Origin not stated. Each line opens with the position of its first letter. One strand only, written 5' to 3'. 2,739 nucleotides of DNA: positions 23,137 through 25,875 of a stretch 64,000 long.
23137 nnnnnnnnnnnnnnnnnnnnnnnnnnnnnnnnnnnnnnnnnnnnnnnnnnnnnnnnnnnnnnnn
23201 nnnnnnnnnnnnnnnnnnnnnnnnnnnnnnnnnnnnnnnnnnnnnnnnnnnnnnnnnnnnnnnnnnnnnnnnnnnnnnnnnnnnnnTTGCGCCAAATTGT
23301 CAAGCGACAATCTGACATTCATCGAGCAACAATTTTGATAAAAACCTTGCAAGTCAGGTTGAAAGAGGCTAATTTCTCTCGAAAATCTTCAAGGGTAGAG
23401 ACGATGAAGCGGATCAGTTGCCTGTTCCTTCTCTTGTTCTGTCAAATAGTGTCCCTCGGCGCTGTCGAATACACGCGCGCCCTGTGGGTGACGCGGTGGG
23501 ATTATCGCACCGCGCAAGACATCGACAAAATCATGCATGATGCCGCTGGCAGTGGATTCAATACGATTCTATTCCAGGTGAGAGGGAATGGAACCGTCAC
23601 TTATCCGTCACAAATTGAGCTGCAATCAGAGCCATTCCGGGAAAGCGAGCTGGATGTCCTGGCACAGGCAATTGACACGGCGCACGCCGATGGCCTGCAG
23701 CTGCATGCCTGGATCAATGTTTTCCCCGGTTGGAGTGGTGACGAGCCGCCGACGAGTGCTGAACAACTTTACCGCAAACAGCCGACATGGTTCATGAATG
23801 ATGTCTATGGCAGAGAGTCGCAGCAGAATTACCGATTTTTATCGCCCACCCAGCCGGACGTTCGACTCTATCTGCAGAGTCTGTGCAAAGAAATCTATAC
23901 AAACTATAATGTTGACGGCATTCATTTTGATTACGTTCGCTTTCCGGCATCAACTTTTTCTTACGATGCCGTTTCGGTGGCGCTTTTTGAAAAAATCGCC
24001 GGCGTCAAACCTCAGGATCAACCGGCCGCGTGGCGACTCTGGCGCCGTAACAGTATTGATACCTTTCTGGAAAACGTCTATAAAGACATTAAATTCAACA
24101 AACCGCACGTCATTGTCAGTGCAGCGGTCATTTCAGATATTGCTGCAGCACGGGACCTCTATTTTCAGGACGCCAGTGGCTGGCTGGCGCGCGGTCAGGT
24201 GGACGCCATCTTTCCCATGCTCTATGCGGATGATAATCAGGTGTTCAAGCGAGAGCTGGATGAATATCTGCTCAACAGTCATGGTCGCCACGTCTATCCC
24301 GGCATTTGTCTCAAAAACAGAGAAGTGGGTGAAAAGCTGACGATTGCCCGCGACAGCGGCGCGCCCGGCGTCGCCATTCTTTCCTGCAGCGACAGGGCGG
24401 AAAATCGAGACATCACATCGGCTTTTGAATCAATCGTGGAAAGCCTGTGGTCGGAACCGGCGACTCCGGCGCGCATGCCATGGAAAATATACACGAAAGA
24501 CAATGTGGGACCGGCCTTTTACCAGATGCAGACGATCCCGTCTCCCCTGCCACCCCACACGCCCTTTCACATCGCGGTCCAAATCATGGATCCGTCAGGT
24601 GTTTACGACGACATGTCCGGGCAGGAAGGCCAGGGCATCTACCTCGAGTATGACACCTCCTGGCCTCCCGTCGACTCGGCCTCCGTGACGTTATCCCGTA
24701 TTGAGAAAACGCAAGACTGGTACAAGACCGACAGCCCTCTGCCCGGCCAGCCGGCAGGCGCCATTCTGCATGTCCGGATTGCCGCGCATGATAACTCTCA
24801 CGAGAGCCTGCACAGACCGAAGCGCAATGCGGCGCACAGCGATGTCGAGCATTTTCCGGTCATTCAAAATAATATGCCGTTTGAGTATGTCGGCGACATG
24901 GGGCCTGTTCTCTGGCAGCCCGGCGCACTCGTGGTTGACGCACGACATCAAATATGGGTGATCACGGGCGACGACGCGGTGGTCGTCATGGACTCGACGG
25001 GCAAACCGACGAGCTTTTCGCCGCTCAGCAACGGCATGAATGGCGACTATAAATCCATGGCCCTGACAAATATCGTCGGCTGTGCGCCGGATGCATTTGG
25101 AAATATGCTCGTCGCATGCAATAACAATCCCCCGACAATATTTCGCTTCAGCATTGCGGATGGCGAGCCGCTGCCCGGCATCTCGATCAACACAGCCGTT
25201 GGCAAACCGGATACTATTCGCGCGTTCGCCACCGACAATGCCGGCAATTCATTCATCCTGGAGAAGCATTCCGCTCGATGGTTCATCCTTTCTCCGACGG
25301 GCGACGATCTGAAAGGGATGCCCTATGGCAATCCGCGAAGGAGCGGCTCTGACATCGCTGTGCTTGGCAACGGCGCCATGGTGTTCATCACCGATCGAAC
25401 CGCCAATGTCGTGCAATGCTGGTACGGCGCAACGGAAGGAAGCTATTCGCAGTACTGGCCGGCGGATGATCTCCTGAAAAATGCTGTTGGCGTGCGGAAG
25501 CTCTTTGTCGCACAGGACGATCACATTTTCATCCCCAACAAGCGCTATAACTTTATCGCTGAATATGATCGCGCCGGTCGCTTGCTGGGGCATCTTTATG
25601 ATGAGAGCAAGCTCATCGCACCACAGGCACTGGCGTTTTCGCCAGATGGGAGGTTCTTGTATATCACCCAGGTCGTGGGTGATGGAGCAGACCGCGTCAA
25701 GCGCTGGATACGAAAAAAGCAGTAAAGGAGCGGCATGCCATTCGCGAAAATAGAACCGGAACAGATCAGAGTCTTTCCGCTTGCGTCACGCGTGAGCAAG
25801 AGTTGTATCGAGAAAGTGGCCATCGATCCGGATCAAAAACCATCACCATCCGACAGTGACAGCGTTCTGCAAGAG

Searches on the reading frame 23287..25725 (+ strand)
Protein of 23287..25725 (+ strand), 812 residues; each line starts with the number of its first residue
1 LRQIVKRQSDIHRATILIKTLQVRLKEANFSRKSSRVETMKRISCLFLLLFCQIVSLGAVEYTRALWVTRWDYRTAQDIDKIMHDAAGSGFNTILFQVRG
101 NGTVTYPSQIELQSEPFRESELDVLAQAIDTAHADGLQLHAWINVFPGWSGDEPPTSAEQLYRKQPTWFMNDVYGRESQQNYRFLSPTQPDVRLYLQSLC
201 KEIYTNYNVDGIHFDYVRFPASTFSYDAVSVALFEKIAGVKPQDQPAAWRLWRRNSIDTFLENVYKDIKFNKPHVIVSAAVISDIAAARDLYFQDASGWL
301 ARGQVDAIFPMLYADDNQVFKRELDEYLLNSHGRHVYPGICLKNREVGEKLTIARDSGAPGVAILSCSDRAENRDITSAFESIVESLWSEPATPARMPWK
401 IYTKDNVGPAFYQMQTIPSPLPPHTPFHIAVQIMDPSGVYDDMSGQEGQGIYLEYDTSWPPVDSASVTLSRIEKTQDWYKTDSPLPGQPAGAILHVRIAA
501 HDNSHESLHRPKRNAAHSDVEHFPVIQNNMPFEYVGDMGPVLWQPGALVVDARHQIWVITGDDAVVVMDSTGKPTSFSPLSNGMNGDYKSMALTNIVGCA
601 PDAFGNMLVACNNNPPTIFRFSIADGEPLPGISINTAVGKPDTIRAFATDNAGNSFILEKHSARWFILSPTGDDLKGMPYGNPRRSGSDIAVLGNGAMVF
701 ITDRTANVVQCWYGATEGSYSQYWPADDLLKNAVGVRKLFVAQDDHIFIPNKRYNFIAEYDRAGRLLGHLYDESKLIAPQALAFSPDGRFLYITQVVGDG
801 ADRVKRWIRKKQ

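Call 8: search_protein_families(library=ncbifam, proteins=[window:23287-25725:+], max_evalue=0.001)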
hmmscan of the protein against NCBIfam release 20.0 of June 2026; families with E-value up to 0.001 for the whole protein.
window:23287-25725:+ (812 aa): 0 families

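Call 10: search_protein_families(library=pfam, proteins=[window:23287-25725:+], max_evalue=0.0001)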
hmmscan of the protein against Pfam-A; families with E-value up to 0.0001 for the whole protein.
window:23287-25725:+ (812 aa): 3 families
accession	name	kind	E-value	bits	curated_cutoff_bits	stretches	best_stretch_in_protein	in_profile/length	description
PF02638.21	GHL10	-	6e-34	118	27.9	1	73-326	15-274/311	Glycosyl hydrolase-like 10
PF13200.12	DUF4015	-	1.7e-13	50.9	27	1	65-313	1-226/313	Putative glycosyl hydrolase domain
PF14871.12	GHL6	-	7.9e-05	23.3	35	0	84-215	7-131/132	Hypothetical glycosyl hydrolase 6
